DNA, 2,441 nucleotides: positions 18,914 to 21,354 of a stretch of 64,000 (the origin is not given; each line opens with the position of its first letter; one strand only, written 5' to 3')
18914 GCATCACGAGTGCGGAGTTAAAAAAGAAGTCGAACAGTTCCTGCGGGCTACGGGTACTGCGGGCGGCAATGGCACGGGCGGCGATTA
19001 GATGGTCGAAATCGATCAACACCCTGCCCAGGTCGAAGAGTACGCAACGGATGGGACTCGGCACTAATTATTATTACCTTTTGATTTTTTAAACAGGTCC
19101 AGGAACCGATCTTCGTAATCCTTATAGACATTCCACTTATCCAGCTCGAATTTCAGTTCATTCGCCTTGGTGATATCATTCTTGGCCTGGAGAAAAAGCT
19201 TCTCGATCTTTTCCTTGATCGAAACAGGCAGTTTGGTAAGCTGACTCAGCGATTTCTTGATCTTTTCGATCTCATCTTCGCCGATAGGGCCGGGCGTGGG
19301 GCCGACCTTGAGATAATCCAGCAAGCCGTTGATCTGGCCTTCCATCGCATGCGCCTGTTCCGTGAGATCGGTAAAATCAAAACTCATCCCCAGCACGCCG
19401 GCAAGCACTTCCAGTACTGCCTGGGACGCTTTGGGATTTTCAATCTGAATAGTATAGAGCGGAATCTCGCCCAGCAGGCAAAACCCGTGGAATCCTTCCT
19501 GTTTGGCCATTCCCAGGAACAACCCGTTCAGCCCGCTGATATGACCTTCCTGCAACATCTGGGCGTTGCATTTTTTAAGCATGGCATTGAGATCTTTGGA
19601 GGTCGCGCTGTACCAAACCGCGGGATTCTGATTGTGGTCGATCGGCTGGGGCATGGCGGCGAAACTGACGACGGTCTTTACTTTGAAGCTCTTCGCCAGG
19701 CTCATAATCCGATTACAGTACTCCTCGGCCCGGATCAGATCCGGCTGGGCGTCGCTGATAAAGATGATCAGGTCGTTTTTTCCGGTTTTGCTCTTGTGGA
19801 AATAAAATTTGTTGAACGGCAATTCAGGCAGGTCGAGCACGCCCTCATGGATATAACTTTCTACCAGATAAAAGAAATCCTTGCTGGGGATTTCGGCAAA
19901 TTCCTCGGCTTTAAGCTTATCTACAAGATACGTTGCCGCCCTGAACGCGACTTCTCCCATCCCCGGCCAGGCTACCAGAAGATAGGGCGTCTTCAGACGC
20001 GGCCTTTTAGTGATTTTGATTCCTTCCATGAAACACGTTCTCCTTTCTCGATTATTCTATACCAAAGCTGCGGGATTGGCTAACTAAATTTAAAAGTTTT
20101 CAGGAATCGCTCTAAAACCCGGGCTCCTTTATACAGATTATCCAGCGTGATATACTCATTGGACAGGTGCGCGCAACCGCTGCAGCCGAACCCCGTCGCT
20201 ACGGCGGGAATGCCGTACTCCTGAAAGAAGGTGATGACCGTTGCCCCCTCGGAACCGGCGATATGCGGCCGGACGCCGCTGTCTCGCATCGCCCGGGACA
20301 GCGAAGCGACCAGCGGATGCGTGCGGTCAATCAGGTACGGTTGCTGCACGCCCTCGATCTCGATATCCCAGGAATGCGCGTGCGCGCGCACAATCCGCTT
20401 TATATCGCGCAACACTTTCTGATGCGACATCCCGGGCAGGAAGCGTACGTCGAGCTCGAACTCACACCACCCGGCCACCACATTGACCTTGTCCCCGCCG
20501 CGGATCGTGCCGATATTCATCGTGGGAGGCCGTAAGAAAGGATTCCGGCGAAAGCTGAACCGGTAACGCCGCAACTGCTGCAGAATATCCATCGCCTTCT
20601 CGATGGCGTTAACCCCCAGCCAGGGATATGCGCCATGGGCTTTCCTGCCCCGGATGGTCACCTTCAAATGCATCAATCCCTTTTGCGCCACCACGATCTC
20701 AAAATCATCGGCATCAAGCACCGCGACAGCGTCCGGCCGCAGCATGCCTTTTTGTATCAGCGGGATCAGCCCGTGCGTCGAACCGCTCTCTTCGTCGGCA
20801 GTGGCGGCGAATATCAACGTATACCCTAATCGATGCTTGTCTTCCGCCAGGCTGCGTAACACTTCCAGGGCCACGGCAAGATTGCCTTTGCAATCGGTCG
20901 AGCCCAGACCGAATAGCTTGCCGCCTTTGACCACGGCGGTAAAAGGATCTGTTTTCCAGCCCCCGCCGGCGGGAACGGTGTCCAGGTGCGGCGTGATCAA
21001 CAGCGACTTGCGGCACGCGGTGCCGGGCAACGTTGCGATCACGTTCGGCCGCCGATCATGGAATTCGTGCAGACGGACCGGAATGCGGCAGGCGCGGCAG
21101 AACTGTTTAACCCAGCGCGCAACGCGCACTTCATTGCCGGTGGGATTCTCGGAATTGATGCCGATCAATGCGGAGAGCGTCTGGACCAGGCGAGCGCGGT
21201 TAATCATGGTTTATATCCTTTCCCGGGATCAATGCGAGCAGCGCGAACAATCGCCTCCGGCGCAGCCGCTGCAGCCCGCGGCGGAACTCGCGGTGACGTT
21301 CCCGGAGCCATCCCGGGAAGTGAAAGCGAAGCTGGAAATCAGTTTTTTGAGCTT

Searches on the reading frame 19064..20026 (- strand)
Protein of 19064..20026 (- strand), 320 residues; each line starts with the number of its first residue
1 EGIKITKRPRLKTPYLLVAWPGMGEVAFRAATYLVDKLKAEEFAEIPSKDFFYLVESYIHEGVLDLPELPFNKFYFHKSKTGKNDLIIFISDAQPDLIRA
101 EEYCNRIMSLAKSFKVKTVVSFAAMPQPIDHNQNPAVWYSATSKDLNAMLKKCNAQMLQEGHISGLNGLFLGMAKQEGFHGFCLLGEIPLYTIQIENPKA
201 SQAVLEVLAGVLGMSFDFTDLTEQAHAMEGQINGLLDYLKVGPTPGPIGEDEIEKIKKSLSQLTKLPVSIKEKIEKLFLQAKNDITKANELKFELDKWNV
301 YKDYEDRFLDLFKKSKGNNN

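Call 77: search_protein_families(library=pfam, proteins=[window:19064-20026:-], max_evalue=0.00001)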
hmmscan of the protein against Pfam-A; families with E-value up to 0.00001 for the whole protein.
window:19064-20026:- (320 aa): 1 family
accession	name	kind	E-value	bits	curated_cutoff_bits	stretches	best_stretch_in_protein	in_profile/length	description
PF09754.15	PAC2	-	4.5e-40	138.2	25.8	1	16-235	1-214/215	PAC2 family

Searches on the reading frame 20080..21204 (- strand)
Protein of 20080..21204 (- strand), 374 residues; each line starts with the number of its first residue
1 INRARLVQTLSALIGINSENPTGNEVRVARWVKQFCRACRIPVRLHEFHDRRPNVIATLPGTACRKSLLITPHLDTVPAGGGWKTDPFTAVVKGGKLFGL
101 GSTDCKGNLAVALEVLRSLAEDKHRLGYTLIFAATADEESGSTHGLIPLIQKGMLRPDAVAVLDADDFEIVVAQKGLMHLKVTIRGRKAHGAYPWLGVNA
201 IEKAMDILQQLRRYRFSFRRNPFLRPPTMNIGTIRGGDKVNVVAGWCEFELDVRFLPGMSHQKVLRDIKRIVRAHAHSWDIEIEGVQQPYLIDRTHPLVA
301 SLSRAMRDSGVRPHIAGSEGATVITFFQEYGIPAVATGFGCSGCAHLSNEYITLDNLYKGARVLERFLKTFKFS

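Call 77: search_protein_families(library=pfam, proteins=[window:20080-21204:-], max_evalue=0.00001)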
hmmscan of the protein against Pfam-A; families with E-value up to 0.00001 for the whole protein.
window:20080-21204:- (374 aa): 3 families
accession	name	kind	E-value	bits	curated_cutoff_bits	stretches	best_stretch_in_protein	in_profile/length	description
PF01546.33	Peptidase_M20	-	7.9e-34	117.8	24.6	1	72-369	4-205/206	Peptidase family M20/M25/M40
PF07687.19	M20_dimer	-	4.4e-28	97.8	21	1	172-279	1-106/107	Peptidase dimerisation domain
PF04389.22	Peptidase_M28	-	3.3e-09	37.2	21.3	1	54-141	1-69/193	Peptidase family M28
